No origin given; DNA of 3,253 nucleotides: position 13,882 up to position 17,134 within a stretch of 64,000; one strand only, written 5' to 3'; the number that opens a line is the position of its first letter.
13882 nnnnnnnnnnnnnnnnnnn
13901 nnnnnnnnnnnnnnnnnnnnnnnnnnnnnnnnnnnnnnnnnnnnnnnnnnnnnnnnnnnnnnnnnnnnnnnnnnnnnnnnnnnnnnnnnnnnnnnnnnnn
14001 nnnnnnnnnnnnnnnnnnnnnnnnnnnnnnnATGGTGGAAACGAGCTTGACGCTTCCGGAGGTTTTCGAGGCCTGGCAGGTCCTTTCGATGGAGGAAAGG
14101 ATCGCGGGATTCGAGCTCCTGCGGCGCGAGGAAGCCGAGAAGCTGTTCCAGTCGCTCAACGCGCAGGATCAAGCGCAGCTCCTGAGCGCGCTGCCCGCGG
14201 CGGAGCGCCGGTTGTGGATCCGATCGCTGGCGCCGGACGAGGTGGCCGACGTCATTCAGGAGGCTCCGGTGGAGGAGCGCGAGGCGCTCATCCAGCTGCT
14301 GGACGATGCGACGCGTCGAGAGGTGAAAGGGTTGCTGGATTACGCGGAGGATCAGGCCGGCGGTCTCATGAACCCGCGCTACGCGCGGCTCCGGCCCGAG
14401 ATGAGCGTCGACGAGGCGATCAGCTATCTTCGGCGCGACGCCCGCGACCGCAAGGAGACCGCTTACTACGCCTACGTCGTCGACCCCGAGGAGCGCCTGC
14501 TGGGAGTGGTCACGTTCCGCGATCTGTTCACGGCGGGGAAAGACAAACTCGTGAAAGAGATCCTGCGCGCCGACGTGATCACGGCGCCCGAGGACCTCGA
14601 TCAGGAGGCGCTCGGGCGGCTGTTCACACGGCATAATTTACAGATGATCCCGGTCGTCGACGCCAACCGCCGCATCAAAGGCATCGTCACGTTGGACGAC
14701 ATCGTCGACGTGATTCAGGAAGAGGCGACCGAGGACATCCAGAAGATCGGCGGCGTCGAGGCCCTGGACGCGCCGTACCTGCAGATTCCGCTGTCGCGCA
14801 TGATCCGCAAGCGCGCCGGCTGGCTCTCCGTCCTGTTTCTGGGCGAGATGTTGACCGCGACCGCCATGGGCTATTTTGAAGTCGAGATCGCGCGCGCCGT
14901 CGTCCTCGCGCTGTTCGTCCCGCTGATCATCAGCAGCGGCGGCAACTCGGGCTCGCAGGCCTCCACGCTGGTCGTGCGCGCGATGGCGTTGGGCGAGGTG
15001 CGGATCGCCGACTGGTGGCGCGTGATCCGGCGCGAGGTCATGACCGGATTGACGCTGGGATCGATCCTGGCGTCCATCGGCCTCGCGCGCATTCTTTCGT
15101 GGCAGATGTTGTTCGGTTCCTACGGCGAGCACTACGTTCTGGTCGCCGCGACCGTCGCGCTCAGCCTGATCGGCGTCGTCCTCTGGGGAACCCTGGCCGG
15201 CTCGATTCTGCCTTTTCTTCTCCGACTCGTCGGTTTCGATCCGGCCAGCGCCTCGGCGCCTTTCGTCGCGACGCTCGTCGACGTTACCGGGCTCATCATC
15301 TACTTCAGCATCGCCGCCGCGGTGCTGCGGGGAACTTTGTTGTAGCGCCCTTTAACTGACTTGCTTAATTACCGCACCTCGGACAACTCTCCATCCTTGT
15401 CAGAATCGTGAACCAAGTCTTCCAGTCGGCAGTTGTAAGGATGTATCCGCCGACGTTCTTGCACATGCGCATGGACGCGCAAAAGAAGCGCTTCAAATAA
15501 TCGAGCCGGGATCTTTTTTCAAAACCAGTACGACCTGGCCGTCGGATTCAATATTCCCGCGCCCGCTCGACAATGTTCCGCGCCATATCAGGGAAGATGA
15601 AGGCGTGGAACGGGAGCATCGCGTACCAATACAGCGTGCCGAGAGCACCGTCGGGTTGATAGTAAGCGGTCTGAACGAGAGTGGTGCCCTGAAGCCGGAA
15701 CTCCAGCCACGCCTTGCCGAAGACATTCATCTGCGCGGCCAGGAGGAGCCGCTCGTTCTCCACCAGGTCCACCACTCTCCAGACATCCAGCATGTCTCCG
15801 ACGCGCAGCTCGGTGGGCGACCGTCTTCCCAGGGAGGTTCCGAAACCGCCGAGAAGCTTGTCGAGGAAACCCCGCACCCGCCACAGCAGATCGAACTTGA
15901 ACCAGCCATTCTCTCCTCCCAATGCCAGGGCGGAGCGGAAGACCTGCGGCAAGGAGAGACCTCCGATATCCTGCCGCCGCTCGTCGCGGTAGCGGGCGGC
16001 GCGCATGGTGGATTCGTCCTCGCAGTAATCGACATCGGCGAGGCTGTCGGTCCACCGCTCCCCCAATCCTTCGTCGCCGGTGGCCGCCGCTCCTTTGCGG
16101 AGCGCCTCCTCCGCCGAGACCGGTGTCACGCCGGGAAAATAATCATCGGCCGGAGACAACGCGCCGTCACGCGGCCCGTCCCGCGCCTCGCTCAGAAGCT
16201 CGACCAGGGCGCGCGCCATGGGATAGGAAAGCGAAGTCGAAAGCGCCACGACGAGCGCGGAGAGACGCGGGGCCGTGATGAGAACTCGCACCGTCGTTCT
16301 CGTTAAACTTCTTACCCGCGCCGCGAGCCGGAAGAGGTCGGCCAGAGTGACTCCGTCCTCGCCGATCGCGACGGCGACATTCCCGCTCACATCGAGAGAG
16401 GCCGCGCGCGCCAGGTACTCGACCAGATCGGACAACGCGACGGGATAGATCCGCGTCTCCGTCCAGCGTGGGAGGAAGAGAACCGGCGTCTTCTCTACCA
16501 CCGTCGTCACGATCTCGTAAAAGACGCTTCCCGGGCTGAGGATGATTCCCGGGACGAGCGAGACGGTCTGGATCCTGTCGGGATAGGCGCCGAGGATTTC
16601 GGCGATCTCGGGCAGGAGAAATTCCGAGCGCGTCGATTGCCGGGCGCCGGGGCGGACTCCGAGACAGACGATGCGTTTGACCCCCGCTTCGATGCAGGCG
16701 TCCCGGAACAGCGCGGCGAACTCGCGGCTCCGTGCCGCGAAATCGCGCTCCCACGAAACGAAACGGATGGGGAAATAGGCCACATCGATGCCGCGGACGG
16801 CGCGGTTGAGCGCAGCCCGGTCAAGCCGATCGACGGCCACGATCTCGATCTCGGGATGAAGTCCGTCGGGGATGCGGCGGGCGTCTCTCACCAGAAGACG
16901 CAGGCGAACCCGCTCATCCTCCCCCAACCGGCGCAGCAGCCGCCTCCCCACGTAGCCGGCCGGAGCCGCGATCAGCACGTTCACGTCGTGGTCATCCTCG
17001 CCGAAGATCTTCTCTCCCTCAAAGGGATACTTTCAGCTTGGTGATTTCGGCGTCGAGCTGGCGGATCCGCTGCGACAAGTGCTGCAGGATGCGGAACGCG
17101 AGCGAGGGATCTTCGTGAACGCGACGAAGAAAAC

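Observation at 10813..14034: ~103-bp conserved intergenic element duplicated 3.1 kb apart; one copy is the mgtE leader and contains a 9-bp perfect inverted repeat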

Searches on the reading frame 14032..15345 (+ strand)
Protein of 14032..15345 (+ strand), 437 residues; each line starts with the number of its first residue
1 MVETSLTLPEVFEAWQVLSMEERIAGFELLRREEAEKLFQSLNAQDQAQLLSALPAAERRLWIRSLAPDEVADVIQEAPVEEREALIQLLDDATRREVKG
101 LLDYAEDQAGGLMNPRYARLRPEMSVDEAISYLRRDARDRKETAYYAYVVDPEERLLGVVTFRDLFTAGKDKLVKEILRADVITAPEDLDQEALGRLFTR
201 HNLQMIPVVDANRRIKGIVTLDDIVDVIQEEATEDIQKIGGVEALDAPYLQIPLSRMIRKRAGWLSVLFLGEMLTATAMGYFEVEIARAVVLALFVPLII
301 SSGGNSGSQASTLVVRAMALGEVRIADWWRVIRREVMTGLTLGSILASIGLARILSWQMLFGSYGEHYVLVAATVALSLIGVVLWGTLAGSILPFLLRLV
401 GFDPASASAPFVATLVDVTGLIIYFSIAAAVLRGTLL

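Call 12: search_protein_families(library=pfam, proteins=[window:14032-15345:+])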
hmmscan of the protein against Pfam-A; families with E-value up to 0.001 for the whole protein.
window:14032-15345:+ (437 aa): 3 families
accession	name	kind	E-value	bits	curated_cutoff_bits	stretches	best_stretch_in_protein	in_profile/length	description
PF01769.21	MgtE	-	2e-33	115.7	27.6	1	296-427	1-125/125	Divalent cation transporter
PF00571.33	CBS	-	1.4e-19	70.6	24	2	174-229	1-56/57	CBS domain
PF03448.22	MgtE_N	-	1.9e-17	64.1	25.9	1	11-107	6-102/102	MgtE intracellular N domain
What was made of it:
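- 14032..15345 (+): mgtE magnesium transporter gene. The conserved E-mgtE block runs 13912-15362. Pfam MgtE_N, CBS and MgtE (call 12).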

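Call 14: find_encoding_contigs(protein=window:14032-15345:+, flank=10000, max_places=10)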
Protein window:14032-15345:+ (437 aa): no gene with exactly this product is on record in the collection.

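Call 15: find_homologous_proteins(query=window:14032-15345:+, max_evalue=1e-30)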
Query window:14032-15345:+ (437 aa): 8000 proteins with E <= 1e-30 among 8000 candidates; the best 120 are listed.
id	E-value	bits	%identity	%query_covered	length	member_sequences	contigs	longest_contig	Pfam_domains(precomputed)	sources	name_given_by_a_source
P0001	1.9e-273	925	100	100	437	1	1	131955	PF01769.22,PF00571.34,PF03448.23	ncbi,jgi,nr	ncbi:MAG TPA: magnesium transporter [Verrucomicrobiae bacterium]|nr:magnesium transporter [Verrucomi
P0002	5.6e-261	884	95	100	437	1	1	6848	PF01769.22,PF00571.34,PF03448.23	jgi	jgi:magnesium transporter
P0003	5.7e-227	772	83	100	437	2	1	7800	PF01769.22,PF00571.34,PF03448.23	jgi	jgi:magnesium transporter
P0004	2.1e-215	734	76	100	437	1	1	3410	PF01769.22,PF00571.34,PF03448.23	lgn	-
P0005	7.5e-215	732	77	100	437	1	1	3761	PF01769.22,PF00571.34,PF03448.23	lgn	-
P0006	1.0e-214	731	77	100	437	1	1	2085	PF01769.22,PF00571.34,PF03448.23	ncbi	-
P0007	2.4e-214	730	77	100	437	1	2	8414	PF01769.22,PF00571.34,PF03448.23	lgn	-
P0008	2.8e-214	730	76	100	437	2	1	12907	PF01769.22,PF00571.34,PF03448.23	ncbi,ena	-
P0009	7.3e-214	729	76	100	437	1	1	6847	PF01769.22,PF00571.34,PF03448.23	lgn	-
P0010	2.2e-213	727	76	100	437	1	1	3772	PF01769.22,PF00571.34,PF03448.23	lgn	-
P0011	1.4e-212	724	75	100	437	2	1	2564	PF01769.22,PF00571.34,PF03448.23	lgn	-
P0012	5.1e-212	722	76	100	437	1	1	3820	PF01769.22,PF00571.34,PF03448.23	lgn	-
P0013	5.4e-212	722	75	100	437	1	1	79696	PF01769.22,PF00571.34,PF03448.23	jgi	jgi:magnesium transporter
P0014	5.5e-212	722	76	100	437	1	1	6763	PF01769.22,PF00571.34,PF03448.23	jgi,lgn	jgi:magnesium transporter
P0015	7.2e-212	722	76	100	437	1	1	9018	PF01769.22,PF00571.34,PF03448.23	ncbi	-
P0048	3.3e-209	713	75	100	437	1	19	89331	PF01769.22,PF00571.34,PF03448.23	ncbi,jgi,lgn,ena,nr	ncbi:MAG: magnesium transporter [Deltaproteobacteria bacterium]|nr:MAG: magnesium transporter [Delta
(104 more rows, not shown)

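Call 16: find_encoding_contigs(protein=P0001, flank=10000, max_places=4)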
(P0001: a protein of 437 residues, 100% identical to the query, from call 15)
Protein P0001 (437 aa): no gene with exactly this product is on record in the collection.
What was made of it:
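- Tried and rejected: Exact look-up of the window's mgtE protein failed (calls 14, 16), so I could not fetch the source contig beyond the window or search the rest of the genome.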

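Call 17: find_encoding_contigs(protein=P0002, flank=10000, max_places=4)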
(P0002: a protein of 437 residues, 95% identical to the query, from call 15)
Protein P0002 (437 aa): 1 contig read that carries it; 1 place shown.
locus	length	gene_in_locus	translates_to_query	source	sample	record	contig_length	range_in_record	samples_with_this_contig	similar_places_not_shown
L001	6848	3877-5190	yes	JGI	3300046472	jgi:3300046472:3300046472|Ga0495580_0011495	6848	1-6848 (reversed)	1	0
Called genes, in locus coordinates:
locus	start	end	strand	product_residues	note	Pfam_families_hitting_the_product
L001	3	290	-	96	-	?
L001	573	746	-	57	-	-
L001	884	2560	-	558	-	PF02776:TPP_enzyme_N, PF00205:TPP_enzyme_M, PF02775:TPP_enzyme_C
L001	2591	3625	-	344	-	PF13531:SBP_bac_11, PF01547:SBP_bac_1, PF13416:SBP_bac_8, PF13343:SBP_bac_6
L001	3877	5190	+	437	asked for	PF03448:MgtE_N, PF00571:CBS, PF01769:MgtE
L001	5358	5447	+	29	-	-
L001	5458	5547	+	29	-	PF09604:Potass_KdpF (weak)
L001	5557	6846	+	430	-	?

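Call 18: find_encoding_contigs(protein=P0003, flank=10000, max_places=4)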
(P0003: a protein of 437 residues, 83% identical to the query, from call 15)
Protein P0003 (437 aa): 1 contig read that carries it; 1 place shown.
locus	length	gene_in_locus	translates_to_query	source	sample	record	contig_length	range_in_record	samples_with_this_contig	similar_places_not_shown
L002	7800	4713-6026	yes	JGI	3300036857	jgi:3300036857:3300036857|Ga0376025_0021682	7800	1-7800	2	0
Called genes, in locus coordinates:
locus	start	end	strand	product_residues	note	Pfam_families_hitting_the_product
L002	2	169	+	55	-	?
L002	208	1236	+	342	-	-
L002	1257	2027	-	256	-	-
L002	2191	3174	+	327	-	PF13379:NMT1_2, PF12974:Phosphonate-bd, PF09084:NMT1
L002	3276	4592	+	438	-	PF13231:PMT_2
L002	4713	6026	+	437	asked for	PF03448:MgtE_N, PF00571:CBS, PF01769:MgtE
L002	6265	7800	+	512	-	?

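Call 28: find_encoding_contigs(protein=P0013, flank=6000, max_places=2)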
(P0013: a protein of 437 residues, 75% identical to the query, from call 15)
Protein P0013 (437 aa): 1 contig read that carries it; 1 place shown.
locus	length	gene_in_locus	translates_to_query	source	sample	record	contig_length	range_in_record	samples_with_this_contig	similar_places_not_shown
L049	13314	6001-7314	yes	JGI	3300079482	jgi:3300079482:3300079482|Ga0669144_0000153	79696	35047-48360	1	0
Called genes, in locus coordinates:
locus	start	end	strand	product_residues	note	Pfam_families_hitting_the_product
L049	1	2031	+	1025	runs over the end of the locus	PF00873:ACR_tran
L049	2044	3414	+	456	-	PF02321:OEP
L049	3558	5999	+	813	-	PF05762:VWA_CoxE (weak), PF00092:VWA, PF13519:VWA_2, PF13768:VWA_3, PF07090:GATase1_like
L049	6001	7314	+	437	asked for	PF03448:MgtE_N, PF00571:CBS, PF01769:MgtE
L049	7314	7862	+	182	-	PF18935:DUF5683 (weak)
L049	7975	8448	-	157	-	-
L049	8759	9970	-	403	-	PF00270:DEAD, PF04851:ResIII (weak), PF00271:Helicase_C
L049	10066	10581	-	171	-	PF01470:Peptidase_C15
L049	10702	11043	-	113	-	PF09994:T6SS_Tle1-like_cat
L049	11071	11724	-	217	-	PF09994:T6SS_Tle1-like_cat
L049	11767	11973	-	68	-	-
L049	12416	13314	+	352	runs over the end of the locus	PF03401:TctC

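Call 29: find_encoding_contigs(protein=P0048, flank=6000, max_places=3)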
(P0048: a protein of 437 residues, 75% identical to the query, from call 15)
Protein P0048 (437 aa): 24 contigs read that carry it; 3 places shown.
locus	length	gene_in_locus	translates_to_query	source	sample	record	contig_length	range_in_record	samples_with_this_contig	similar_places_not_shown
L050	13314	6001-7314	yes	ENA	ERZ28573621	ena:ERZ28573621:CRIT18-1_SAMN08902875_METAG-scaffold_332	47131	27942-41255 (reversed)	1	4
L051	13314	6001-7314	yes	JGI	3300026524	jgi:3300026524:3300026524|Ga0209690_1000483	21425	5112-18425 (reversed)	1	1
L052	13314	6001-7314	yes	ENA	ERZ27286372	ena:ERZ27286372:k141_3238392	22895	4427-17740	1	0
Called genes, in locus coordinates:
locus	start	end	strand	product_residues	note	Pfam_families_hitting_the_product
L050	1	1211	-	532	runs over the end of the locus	PF05359:DUF748, PF05170:AsmA, PF13116:YhdP (weak)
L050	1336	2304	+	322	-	PF02653:BPD_transp_2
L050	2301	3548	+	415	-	PF02653:BPD_transp_2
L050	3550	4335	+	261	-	PF00005:ABC_tran, PF13304:AAA_21 (faint), PF12399:BCA_ABC_TP_C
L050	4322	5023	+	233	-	PF00005:ABC_tran, PF13304:AAA_21 (faint)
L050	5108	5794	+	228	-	PF08551:DUF1751, PF01694:Rhomboid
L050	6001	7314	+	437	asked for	PF03448:MgtE_N, PF00571:CBS, PF01769:MgtE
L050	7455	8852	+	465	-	PF01565:FAD_binding_4, PF02913:FAD-oxidase_C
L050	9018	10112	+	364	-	PF01435:Peptidase_M48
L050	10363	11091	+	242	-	PF24481:CT398_CC, PF02591:Zn_ribbon_9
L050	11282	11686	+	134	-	PF00075:RNase_H, PF13456:RVT_3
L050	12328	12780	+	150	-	PF02381:MraZ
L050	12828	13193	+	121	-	PF01740:STAS, PF13466:STAS_2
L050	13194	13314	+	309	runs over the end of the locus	PF01795:Methyltransf_5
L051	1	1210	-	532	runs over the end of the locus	PF05359:DUF748, PF05170:AsmA, PF13116:YhdP (weak)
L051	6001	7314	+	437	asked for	PF03448:MgtE_N, PF00571:CBS, PF01769:MgtE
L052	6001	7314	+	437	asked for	PF03448:MgtE_N, PF00571:CBS, PF01769:MgtE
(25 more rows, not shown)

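Call 30: find_encoding_contigs(protein=P0008, flank=6000, max_places=2)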
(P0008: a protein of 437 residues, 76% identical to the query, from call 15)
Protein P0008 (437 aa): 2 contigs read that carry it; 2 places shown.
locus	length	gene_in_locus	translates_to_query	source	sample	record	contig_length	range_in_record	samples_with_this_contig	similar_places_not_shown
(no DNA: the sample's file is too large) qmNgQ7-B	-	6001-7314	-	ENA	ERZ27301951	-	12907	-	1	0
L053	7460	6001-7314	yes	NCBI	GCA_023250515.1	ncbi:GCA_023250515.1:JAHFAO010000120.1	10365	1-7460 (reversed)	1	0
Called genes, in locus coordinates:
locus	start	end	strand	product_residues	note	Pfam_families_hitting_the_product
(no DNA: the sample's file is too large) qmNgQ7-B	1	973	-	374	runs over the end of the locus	PF00989:PAS, PF08448:PAS_4, PF13426:PAS_9, PF00072:Response_reg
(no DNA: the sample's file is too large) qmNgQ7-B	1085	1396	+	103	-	-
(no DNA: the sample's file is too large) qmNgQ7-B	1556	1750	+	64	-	-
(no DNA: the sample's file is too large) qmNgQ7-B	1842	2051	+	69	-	-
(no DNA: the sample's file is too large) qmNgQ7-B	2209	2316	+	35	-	-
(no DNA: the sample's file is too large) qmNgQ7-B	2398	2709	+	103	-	-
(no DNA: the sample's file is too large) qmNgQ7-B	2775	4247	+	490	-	PF00089:Trypsin, PF13365:Trypsin_2, PF00595:PDZ, PF13180:PDZ_2, PF17820:PDZ_6, PF00595:PDZ, PF13180:PDZ_2, PF17820:PDZ_6, +1 more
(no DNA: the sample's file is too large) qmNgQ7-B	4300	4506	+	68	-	PF02416:TatA_B_E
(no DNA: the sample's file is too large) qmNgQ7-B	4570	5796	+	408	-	-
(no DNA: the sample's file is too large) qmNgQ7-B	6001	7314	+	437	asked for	PF03448:MgtE_N, PF00571:CBS, PF01769:MgtE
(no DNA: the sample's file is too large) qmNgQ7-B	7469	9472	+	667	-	PF13520:AA_permease_2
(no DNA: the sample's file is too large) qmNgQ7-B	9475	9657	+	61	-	?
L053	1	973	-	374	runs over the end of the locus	PF00989:PAS, PF08448:PAS_4, PF13426:PAS_9, PF00072:Response_reg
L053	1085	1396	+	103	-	-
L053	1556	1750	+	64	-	-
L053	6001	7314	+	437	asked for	PF03448:MgtE_N, PF00571:CBS, PF01769:MgtE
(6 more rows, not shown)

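Call 58: search_protein_families(library=ncbifam, proteins=[window:14032-15345:+], max_evalue=0.00001)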
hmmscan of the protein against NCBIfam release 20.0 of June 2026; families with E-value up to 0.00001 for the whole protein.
window:14032-15345:+ (437 aa): 6 families
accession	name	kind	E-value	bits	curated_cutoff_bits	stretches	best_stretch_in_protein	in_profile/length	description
TIGR00400.1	mgtE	equivalog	9.2e-99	331.2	232.75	1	13-433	37-448/450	magnesium transporter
TIGR01302.1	IMP_dehydrog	equivalog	1.2e-09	37.5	481.5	1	138-234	106-207/450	IMP dehydrogenase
TIGR01186.1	proV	subfamily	3.5e-09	36.3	326.6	1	121-231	256-360/363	betaine/proline/choline family ABC transporter ATP-binding protein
NF038279.1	TF_CBS_SpxR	exception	4.1e-09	35.7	600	1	147-238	224-315/427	CBS-HotDog domain-containing transcription factor SpxR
TIGR01303.1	IMP_DH_rel_1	equivalog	8e-07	28.3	562.75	1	120-221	101-195/475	GuaB1 family IMP dehydrogenase-related protein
NF005869.0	PRK07807.1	equivalog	8.1e-07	28.4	549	1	120-225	102-201/479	GuaB1 family IMP dehydrogenase-related protein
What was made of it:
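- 14032..15345 (+): TIGR00400 at 331 bits against a cut-off of 233 (call 58).
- Checked: Copy 2 abuts the mgtE SD and the ATG at 14032. mgtE reaches the curated cut-offs of Pfam MgtE_N/CBS/MgtE and of TIGR00400 (calls 12, 58).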

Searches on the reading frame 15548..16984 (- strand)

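Call 12: search_protein_families(library=pfam, proteins=[window:15548-16984:-])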
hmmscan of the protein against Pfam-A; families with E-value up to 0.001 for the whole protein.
window:15548-16984:- (478 aa): 3 families
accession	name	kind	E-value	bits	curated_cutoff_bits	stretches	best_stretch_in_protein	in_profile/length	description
PF11066.14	DUF2867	-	7.9e-30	104.5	27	1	328-467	3-142/142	Protein of unknown function (DUF2867)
PF13460.12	NAD_binding_10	-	1e-11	45.4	27.2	1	10-117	4-104/184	NAD(P)H-binding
PF05368.20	NmrA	-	9.4e-05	22.6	27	1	3-115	5-112/298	NmrA-like family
